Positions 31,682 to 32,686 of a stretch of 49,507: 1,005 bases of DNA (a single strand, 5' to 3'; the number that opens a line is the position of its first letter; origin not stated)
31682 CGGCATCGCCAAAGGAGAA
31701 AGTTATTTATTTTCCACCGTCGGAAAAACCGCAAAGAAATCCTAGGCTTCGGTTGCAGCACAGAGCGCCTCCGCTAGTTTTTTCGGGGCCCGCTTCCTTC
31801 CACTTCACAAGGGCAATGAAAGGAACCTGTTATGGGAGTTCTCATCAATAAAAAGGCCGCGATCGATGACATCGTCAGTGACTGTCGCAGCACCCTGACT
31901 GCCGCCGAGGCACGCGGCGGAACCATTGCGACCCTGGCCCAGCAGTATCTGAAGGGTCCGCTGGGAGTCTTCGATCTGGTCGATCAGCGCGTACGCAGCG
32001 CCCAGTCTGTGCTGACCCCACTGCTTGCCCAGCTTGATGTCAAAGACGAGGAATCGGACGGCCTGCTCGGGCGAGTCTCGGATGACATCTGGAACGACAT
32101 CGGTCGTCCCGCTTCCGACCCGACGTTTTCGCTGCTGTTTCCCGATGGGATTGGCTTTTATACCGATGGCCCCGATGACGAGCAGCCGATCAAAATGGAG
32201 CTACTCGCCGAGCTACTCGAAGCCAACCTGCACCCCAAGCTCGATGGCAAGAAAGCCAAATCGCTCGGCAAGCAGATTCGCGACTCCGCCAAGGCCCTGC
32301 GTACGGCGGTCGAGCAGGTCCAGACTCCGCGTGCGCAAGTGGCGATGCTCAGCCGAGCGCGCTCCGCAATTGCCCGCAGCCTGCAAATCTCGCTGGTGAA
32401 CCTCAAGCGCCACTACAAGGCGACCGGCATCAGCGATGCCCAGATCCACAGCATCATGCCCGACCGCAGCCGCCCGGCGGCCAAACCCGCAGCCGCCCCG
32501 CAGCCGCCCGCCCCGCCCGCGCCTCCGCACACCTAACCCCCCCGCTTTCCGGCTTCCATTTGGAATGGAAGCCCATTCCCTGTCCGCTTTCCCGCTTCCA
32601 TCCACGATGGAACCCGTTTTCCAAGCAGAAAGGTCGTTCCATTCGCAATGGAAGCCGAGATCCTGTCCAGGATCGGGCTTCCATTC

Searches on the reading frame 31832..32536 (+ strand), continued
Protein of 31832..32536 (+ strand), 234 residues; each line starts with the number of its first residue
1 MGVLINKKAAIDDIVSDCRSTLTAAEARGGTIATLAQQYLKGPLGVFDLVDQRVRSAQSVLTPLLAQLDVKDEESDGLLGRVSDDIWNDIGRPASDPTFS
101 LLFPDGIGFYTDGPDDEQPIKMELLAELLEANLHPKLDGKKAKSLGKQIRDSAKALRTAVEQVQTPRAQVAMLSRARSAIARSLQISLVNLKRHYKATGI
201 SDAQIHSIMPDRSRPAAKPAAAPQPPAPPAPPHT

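Call 53: find_encoding_contigs(protein=P0020, flank=10000, max_places=1)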
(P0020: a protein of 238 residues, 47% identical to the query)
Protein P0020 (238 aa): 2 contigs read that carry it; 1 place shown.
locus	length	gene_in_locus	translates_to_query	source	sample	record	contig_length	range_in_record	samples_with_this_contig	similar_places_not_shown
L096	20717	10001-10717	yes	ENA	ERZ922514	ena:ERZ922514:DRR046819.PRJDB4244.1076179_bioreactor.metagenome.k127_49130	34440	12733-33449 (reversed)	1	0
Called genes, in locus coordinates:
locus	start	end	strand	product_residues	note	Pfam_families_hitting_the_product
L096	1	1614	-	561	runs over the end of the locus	PF00270:DEAD, PF00271:Helicase_C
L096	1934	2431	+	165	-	PF13577:SnoaL_4 (weak), PF07366:SnoaL (weak), PF12680:SnoaL_2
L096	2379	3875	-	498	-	PF00027:cNMP_binding, PF12147:Methyltransf_20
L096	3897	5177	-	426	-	-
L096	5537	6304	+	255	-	PF00011:HSP20, PF17886:ArsA_HSP20 (weak)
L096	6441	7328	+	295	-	PF08238:Sel1 (weak)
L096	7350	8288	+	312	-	-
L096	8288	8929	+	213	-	-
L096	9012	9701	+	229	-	PF09997:DUF2238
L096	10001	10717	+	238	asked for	-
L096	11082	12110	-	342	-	PF04389:Peptidase_M28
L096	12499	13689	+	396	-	-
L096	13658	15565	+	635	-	PF17874:TPR_MalT, PF13424:TPR_12, PF13374:TPR_10, PF13424:TPR_12, PF24885:TPR_NPHP3, PF13374:TPR_10, PF13424:TPR_12, PF13374:TPR_10, +15 more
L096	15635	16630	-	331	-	PF19220:Rod_CreS (weak), PF00691:OmpA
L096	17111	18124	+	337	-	PF00582:Usp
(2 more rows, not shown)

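Call 54: find_encoding_contigs(protein=P0032, flank=10000, max_places=1)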
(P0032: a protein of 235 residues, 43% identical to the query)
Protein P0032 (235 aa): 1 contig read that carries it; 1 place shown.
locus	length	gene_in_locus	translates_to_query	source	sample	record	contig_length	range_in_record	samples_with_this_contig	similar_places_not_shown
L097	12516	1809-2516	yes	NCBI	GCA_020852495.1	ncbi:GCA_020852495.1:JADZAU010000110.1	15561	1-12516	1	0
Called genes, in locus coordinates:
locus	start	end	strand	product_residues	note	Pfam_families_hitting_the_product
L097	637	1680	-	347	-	PF03372:Exo_endo_phos (weak)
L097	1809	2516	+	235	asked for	-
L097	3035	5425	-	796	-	PF03781:FGE-sulfatase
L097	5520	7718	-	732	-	PF03781:FGE-sulfatase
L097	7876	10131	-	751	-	PF03781:FGE-sulfatase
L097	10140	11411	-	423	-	-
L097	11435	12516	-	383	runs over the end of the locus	-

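Call 55: find_encoding_contigs(protein=P0016, flank=10000, max_places=1)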
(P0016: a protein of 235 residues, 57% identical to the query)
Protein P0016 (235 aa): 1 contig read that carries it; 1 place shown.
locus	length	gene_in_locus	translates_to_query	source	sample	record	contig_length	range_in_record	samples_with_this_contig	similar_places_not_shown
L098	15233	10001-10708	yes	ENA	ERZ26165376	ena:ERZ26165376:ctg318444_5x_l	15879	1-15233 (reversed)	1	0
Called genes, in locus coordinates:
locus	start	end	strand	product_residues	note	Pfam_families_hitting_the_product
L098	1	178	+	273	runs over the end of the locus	?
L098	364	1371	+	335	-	PF00793:DAHP_synth_1, PF03102:NeuB (weak)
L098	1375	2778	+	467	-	PF00425:Chorismate_bind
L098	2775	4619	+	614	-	PF02776:TPP_enzyme_N, PF02775:TPP_enzyme_C (weak)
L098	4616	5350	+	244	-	PF00561:Abhydrolase_1, PF00975:Thioesterase (weak), PF12697:Abhydrolase_6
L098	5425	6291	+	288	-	PF00378:ECH_1, PF16113:ECH_2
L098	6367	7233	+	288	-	PF14805:THDPS_N_2, PF00132:Hexapep (faint), PF14602:Hexapep_2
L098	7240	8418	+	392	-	PF01546:Peptidase_M20, PF07687:M20_dimer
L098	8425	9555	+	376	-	PF00155:Aminotran_1_2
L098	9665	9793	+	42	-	-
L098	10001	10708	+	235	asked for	-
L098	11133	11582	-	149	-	PF01253:SUI1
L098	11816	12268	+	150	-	-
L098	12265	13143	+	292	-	-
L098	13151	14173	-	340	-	PF00092:VWA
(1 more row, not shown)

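Call 56: find_encoding_contigs(protein=P0004, flank=10000, max_places=1)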
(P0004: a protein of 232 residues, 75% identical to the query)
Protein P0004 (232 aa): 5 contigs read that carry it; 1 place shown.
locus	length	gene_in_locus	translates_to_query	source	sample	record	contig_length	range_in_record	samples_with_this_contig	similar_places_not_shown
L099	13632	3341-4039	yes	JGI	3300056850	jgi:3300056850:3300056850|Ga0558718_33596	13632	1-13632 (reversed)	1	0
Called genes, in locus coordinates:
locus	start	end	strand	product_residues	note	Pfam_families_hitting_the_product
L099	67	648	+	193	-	-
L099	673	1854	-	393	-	PF01095:Pectinesterase (faint), PF13229:Beta_helix, PF05048:NosD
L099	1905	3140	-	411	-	PF03150:CCP_MauG, PF21419:RoxA-like_Cyt-c (faint)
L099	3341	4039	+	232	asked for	-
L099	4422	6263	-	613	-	PF04326:SLFN_AlbA_2, PF13749:HATPase_c_4, PF00076:RRM_1 (weak)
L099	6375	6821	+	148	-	-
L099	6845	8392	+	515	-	PF00732:GMC_oxred_N, PF00890:FAD_binding_2 (weak), PF01266:DAO (weak), PF01494:FAD_binding_3 (faint), PF03486:HI0933_like (faint), PF07992:Pyr_redox_2 (faint), PF13450:NAD_binding_8 (weak), PF05199:GMC_oxred_C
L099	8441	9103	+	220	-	PF09831:DUF2058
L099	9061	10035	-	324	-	PF01790:LGT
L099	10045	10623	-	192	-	PF01252:Peptidase_A8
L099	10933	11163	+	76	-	-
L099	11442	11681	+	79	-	-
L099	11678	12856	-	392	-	PF13280:WYL, PF25583:WCX (weak)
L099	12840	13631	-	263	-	?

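Call 59: search_solved_structures(query=A1, max_evalue=10)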
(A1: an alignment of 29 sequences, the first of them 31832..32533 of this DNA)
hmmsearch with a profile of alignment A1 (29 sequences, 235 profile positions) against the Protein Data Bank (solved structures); distinct sequences matched with E-value up to 10: 5.
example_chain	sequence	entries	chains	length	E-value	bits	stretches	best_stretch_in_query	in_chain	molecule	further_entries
3cmu_A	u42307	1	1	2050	1.3e-08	38.1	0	86-114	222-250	Protein recA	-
3cmt_A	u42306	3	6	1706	5e-07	33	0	86-114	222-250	Protein recA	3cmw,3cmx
3cmv_A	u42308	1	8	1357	2.1e-05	27.7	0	86-114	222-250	Protein recA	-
8frf_A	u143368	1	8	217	0.84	12.6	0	112-142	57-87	RBL7_C2_3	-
8fre_A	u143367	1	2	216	3.5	10.6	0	112-146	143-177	RBL4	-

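Call 61: search_dna_similar(query=window:31832-32533:+, collection=plasmids, mode=protein, max_evalue=0.001)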
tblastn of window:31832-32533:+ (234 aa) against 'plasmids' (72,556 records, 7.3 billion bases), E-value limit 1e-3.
No match.

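Call 62: find_related_loci(query=A1, collection=viral_contigs, flank=3000)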
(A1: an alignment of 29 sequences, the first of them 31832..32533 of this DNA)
Query A1 (234 aa) in viral_contigs; peptide patterns used: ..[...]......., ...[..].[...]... (x = any residue, [..] = any of these).
30 stretches matched a pattern, but none encodes a relative of the query by tblastn (E <= 1e-3).

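Call 66: search_protein_representatives(alignment_id=A1)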
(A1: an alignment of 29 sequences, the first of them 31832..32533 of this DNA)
Query: 29 sequences, 235 profile positions. Proteins with E-value up to 0.001 (for the whole library): 417; up to 1e-10: 311; up to 1e-30: 162. The best 150 are listed.
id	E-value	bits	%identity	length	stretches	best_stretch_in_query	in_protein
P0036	1.2e-91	323.1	-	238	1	1-229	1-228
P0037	1.1e-88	313.4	-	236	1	1-232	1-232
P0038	4.7e-85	301.5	-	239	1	1-229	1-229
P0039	7.9e-81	287.7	-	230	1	1-224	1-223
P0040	2.4e-80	286.1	-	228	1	1-221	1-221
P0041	3.2e-80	285.7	-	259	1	1-234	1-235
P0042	9.1e-80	284.2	-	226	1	1-224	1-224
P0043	2.6e-79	282.7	-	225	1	1-224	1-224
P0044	2.0e-78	279.9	-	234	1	1-231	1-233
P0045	8.2e-77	274.5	-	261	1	1-232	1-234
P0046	3.9e-76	272.3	-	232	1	1-227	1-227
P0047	4.9e-76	272.0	-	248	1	1-229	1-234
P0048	3.0e-75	269.4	-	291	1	1-232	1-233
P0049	3.7e-74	265.9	-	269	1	1-225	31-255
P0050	9.6e-73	261.2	-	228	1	1-227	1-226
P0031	4.9e-63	229.5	-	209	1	1-147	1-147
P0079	3.5e-59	216.9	-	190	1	1-147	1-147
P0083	1.2e-57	211.8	-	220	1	1-177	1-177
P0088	1.0e-54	202.2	-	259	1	1-166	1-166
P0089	2.3e-53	197.8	-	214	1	1-140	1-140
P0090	3.5e-53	197.2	-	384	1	1-162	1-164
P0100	1.5e-51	191.8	-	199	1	1-165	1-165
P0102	5.7e-51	190.0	-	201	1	1-140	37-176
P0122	9.3e-42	159.8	-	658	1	1-224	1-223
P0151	1.6e-36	142.7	-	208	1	1-127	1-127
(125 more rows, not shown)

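Call 84: search_protein_families(library=pfam, proteins=[L033:3830-4999:+, L033:5065-5574:-, L033:5800-6309:-], max_evalue=0.001)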
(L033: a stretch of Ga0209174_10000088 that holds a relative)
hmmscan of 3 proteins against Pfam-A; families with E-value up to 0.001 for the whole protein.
L033:3830-4999:+ (389 aa): 1 family
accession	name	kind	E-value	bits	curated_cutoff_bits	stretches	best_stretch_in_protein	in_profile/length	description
PF00589.27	Phage_integrase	-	2.6e-14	53.8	27.1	1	215-370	7-169/172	Phage integrase family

L033:5065-5574:- (169 aa): 1 family
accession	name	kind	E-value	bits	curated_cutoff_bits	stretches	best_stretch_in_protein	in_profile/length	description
PF13560.12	HTH_31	-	9.1e-05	23.1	27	1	34-82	1-50/64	Helix-turn-helix domain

L033:5800-6309:- (169 aa): 0 families

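Call 87: search_protein_families(library=pfam, proteins=[P0031, P0079, P0089, P0090, P0088, P0083, P0102, P0151, P0100, P0122], max_evalue=0.01)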
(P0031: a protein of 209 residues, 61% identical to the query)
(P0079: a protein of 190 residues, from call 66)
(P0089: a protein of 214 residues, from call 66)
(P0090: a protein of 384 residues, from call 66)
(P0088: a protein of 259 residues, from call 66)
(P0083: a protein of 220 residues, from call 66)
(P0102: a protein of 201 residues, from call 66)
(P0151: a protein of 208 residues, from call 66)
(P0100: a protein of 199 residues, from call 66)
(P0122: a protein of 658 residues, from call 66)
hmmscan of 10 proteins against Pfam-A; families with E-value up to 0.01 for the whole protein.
P0031 (209 aa): 4 families
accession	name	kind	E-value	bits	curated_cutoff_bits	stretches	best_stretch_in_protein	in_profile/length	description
PF02954.25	HTH_8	-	2.4e-09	37.2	22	2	128-154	10-36/42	Bacterial regulatory protein, Fis family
PF13556.12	HTH_30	-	5.2e-08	33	27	1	176-206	6-36/59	PucR C-terminal helix-turn-helix domain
PF13518.12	HTH_28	-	0.0018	18.7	25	0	173-205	4-35/52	Helix-turn-helix domain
PF17256.7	ANAPC16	-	0.0035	18.1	25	1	117-147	48-78/80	Anaphase-promoting complex, subunit 16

P0079 (190 aa): 0 families

P0089 (214 aa): 0 families

P0090 (384 aa): 3 families
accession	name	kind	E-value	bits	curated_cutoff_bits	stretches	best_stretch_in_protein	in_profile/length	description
PF00550.31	PP-binding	-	2.2e-15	57.1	20.8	1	274-339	3-67/67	Phosphopantetheine attachment site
PF08659.16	KR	-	0.00011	22.6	22.6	1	155-186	146-177/180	KR domain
PF23297.2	ACP_SdgA_C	-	0.0006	20.3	27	1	296-335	36-75/95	Highly reducing polyketide synthase sdgA, C-terminal ACP domain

P0088 (259 aa): 0 families

P0083 (220 aa): 0 families

P0102 (201 aa): 0 families

P0151 (208 aa): 0 families

P0100 (199 aa): 0 families

P0122 (658 aa): 0 families

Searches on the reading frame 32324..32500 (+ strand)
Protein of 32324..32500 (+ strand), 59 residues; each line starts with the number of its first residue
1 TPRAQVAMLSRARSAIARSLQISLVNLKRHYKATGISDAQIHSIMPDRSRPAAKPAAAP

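Call 89: search_protein_families(library=pfam, proteins=[window:32324-32500:+], max_evalue=10)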
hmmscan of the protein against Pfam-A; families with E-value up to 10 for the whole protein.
seq(59 aa): 1 family
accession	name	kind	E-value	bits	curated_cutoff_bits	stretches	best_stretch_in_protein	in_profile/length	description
PF02042.20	RWP-RK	-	0.15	12.4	29.3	1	14-37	16-39/49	RWP-RK domain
